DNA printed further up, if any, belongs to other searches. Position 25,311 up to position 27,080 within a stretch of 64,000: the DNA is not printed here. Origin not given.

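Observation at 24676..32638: Seven-gene, translationally coupled operon for a group-4-hydrogenase/complex-I-like membrane complex that is probably not a hydrogenase (Ehr-type)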

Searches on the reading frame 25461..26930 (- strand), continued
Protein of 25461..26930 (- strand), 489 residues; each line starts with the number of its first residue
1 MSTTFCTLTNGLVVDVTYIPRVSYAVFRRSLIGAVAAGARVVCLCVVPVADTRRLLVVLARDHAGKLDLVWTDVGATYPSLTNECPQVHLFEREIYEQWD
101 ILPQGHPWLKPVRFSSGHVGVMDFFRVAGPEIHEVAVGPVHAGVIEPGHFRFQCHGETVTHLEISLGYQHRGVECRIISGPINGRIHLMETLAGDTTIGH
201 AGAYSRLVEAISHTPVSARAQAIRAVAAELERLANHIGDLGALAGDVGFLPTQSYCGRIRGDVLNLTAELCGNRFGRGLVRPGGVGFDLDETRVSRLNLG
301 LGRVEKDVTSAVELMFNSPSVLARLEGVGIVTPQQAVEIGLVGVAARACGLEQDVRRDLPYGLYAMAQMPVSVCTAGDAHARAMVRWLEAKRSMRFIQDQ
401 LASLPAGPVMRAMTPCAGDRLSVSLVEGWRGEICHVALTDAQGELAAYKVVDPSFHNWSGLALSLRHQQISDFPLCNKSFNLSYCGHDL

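Call 21: search_solved_structures(query=window:25461-26930:-, max_evalue=0.00001, show_alignments=4)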
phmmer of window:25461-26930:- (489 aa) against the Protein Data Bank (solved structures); distinct sequences matched with E-value up to 0.00001: 54.
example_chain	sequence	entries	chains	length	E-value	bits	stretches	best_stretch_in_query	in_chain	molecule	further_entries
7z0s_E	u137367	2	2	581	1.1e-37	133.3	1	127-484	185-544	Formate hydrogenlyase subunit 5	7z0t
6cfw_L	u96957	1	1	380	2e-33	119.2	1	135-476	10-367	Membrane-bound hydrogenase subunit alpha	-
2fug_4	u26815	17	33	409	5.4e-31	111.2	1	131-410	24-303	NADH-quinone oxidoreductase chain 4 | NADH-QUINONE OXIDOREDUCTASE SUBUNIT 4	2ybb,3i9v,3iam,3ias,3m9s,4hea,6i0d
8ba0_D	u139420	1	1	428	7.9e-27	97.5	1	138-410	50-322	Complex I-49kD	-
8b9z_D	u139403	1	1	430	8e-27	97.5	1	138-410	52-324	Complex I-49kD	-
8esw_S2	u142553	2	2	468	9.9e-27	97.2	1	138-410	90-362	Complex I-49kD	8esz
9iho_D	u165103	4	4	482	1.1e-25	93.7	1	138-410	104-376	NUCM (49 kDa) subunit of mitochondrial NADH:ubiquinone oxidoreductase (Complex I)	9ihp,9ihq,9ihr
8e73_S2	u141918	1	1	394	1.5e-25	93.3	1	138-411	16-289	NDUS2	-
8bpx_D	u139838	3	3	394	3e-25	92.3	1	138-410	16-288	NADH dehydrogenase [ubiquinone] iron-sulfur protein 2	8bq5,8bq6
7aqr_D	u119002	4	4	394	3.2e-25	92.2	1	138-410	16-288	NADH dehydrogenase subunit 7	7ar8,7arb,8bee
7ar7_D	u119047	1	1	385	3.3e-25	92.2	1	138-410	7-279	NADH dehydrogenase [ubiquinone] iron-sulfur protein 2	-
6x89_S2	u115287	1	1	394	9.8e-25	90.6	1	149-410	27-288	NDUS2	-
6hum_H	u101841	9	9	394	1.6e-24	89.9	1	136-409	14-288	NAD(P)H-quinone oxidoreductase subunit H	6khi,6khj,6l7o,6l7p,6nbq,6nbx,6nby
7a23_G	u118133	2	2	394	2.7e-24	89.1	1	138-411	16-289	Nad7m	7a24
7zm7_C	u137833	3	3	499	3.2e-23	85.6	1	134-410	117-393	NADH-ubiquinone oxidoreductase 49 kDa subunit-like protein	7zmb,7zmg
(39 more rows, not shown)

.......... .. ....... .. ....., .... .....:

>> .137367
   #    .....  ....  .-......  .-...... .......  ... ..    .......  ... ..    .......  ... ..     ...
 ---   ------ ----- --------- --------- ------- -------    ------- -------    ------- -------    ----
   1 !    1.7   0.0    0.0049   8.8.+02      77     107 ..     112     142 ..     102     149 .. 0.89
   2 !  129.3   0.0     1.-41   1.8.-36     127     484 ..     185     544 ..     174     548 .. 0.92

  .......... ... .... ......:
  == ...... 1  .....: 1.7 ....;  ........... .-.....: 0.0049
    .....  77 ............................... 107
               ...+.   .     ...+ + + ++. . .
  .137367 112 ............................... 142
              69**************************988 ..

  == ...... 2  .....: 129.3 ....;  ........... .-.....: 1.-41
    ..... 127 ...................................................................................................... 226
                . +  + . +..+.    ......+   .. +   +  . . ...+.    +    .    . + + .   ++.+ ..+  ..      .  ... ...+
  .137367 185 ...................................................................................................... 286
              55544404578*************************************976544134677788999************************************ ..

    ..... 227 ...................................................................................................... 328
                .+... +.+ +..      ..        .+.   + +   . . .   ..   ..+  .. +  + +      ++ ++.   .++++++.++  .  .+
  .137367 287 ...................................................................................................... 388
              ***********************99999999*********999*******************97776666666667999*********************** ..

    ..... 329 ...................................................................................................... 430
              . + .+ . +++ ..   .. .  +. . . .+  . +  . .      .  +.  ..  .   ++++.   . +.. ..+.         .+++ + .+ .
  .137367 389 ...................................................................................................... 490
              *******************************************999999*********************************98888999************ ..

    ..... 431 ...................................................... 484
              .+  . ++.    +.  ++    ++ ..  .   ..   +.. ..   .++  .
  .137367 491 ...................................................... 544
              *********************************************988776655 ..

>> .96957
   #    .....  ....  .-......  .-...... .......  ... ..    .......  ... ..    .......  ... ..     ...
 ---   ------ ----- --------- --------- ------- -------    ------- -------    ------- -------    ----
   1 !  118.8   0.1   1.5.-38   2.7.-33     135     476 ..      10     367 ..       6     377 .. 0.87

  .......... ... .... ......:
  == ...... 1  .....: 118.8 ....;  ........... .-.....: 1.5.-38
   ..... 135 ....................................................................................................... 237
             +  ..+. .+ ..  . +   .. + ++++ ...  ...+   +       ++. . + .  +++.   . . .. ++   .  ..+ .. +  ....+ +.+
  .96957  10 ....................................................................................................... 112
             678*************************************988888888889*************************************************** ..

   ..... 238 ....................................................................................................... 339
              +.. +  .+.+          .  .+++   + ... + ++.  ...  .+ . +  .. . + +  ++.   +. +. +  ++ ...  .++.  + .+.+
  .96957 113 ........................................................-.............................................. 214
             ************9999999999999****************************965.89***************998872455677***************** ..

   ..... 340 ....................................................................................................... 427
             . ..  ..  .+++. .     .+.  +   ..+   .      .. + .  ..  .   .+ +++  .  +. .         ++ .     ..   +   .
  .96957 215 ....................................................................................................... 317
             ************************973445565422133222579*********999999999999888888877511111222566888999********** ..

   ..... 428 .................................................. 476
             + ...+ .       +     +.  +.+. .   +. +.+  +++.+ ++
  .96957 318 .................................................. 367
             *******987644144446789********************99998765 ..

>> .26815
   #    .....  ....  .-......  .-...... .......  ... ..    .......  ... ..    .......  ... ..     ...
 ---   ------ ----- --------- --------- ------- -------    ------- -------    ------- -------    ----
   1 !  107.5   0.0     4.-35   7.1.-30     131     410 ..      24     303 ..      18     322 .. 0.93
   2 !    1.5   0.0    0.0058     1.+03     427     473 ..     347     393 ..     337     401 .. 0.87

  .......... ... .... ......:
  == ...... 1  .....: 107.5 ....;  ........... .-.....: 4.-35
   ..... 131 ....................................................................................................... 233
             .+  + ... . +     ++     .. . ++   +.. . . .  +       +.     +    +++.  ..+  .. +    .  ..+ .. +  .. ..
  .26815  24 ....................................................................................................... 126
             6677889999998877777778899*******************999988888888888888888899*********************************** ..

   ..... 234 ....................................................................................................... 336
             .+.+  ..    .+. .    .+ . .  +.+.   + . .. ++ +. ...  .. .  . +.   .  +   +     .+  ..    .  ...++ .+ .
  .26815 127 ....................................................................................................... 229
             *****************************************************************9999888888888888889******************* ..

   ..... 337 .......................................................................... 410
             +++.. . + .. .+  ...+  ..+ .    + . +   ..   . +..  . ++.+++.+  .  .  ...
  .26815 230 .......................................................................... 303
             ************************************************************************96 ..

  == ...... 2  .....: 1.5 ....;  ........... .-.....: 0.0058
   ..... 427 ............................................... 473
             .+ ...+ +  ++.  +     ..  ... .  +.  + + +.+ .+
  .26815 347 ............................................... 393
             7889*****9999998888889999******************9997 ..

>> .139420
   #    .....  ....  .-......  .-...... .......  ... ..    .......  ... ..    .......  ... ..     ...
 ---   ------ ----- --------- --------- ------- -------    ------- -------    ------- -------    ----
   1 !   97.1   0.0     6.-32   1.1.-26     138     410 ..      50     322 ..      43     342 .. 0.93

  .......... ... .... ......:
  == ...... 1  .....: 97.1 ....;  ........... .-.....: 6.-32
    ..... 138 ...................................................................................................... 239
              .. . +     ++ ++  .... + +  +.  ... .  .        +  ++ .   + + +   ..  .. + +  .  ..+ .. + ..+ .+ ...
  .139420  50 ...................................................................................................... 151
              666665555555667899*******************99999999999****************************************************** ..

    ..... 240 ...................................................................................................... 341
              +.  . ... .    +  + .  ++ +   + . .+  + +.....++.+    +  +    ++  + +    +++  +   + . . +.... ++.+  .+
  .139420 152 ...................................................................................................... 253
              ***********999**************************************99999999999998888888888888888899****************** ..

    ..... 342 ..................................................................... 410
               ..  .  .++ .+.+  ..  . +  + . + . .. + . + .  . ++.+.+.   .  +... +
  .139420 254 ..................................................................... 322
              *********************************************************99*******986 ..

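Call 22: find_related_loci(query=A1, collection=genome_contigs, flank=10000)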
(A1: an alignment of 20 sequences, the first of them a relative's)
Query A1 (489 aa) in genome_contigs; peptide patterns used: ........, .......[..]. (x = any residue, [..] = any of these).
600 stretches matched a pattern (row limit reached: there are more); 594 encode a relative of the query (tblastn E <= 1e-3); the best 80 are kept; 80 distinct loci.
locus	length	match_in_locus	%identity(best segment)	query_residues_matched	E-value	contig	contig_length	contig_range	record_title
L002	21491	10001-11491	61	6-489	0e+0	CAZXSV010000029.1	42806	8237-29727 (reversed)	MAG TPA_asm: uncultured Acidobacteriota bacterium isolate SRP192927_co7_610 genome assembly, contig: NODE_1266_length_42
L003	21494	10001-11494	61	1-489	0e+0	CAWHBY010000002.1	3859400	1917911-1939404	MAG: uncultured Phycisphaerae bacterium isolate MFD00905.bin.1.20 genome assembly, contig: contig_19850, whole genome sh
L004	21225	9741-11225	60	7-489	0e+0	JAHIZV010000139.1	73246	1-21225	MAG: Verrucomicrobia bacterium isolate Modern_marine.mb.194 Modern_marine.mb.194_k141_1393514, whole genome shotgun sequ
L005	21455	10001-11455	62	7-489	0e+0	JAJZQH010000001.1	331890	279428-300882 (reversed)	MAG: bacterium isolate SKS1.bin41 NODE_11_length_331890_cov_12.505789, whole genome shotgun sequence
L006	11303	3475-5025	58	10-489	0e+0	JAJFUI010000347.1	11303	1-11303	MAG: Planctomycetaceae bacterium isolate bin.426 k141_3826501, whole genome shotgun sequence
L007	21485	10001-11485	59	7-489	0e+0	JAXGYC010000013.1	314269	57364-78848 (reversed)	MAG: Sedimentisphaerales bacterium isolate AnMBR.bin504 bin504_13, whole genome shotgun sequence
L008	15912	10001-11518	60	1-489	0e+0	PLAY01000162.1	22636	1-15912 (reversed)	MAG: Limisphaerales bacterium isolate bog_1418 73.20111000_S2D.10_contig_247, whole genome shotgun sequence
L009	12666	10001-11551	58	2-489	0e+0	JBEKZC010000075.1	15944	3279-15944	MAG: Verrucomicrobiota bacterium isolate SPRUCE 68 SPRUCE_68_75, whole genome shotgun sequence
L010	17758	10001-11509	60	1-489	0e+0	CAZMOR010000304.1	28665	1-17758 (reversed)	MAG TPA_asm: uncultured Verrucomicrobiota bacterium isolate binchicken_co229_56 genome assembly, contig: k141_373062, wh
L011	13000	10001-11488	59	11-489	0e+0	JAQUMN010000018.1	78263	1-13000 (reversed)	MAG: Kiritimatiellae bacterium isolate STD1_155 NODE_617_length_78263_cov_6.339498_Sandtown_D1, whole genome shotgun seq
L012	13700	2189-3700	58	2-489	0e+0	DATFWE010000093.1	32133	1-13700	MAG TPA_asm: Haliangiales bacterium isolate SMAG_U9482 k141_12332794, whole genome shotgun sequence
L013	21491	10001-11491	56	10-489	0e+0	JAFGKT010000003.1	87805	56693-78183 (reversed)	MAG: Sedimentisphaerales bacterium isolate Zod_Metabat.35 k87_632837, whole genome shotgun sequence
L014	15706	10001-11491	59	1-489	0e+0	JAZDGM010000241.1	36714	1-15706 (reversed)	MAG: Pseudomonadota bacterium isolate MEGAHIT-group-0.264 k141_21179781, whole genome shotgun sequence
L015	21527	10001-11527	57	1-489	0e+0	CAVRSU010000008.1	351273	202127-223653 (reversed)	MAG: uncultured delta proteobacterium isolate MFD01476.bin.2.97 genome assembly, contig: contig_18735, whole genome shot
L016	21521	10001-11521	57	1-489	0e+0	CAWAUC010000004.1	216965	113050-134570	MAG: uncultured delta proteobacterium isolate MFD02416.bin.1.144 genome assembly, contig: contig_11480, whole genome sho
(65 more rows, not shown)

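Call 49: find_encoding_contigs(protein=P0003, flank=10000, max_places=2)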
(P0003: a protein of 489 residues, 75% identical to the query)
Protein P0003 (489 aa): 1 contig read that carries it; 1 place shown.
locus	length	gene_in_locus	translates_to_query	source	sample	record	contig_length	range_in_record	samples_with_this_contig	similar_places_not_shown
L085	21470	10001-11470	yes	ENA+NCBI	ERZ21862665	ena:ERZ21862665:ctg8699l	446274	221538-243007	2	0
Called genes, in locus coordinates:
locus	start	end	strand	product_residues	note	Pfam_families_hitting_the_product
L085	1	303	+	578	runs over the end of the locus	PF02776:TPP_enzyme_N, PF00205:TPP_enzyme_M, PF02775:TPP_enzyme_C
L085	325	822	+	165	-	PF01842:ACT, PF22629:ACT_AHAS_ss, PF13710:ACT_5, PF10369:ALS_ss_C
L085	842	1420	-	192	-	-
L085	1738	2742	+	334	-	PF03446:NAD_binding_2 (weak), PF07991:KARI_N, PF01450:KARI_C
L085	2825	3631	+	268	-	-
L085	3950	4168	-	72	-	-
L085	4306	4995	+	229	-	PF12728:HTH_17, PF00359:PTS_EIIA_2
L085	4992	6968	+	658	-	PF00662:Proton_antipo_N (weak), PF00361:Proton_antipo_M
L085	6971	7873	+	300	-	PF00146:NADHdh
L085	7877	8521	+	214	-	PF00420:Oxidored_q2 (weak)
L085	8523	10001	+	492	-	PF00361:Proton_antipo_M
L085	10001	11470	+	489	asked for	PF00329:Complex1_30kDa (faint), PF00346:Complex1_49kDa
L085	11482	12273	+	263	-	PF12838:Fer4_7, PF13187:Fer4_9 (weak), PF13484:Fer4_16 (faint), PF00037:Fer4 (weak), PF01058:Oxidored_q6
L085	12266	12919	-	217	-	PF00484:Pro_CA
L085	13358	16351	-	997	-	PF00754:F5_F8_type_C, PF22633:F5_F8_type_C_2 (weak), PF13385:Laminin_G_3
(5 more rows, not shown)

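Call 77: predict_structure(alignment_id=A1)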
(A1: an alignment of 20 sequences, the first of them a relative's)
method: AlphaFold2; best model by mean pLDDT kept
length: 489 residues; sequences in the alignment: 20
mean_pLDDT: 77.2   pTM: 0.82
mean pLDDT of the five models: 77.2, 75.8, 68.5, 66.2, 60.3
residues with pLDDT >= 90: 181; 70-90: 178; 50-70: 51; < 50: 79
segments of 3 or more residues with pLDDT < 50: 110-157, 159-167, 469-489
pLDDT, mean of each block of 10 residues (from residue 1): 81 92 95 91 88 91 83 94 87 87 76 41 35 39 41 43 52 76 76 78 93 93 93 85 62 69 91 87 93 95 92 82 74 84 85 81 71 73 86 92 93 92 87 91 90 75 56 37 28
secondary structure, 60 per line:
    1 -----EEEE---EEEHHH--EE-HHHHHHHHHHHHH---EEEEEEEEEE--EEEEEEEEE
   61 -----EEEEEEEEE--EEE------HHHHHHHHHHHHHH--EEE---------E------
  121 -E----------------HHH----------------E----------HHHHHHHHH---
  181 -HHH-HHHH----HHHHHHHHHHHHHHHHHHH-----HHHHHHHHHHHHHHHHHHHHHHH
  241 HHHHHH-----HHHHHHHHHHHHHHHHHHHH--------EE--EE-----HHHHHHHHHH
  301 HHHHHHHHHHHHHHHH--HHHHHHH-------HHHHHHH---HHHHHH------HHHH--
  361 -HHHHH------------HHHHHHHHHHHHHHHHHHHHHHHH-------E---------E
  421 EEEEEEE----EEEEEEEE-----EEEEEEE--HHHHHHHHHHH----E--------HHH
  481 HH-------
elements in order: E6-9 E13-15 H24-36 E40-49 E52-60 E66-74 E77-79 H86-99 E102-104 H169-177 H186-189 H194-212 H218-246 H252-271 H291-316 H319-325 H333-339 H343-348 H355-358 H362-366 H379-402 E420-427 E432-439 E445-451 H454-464 H478-482
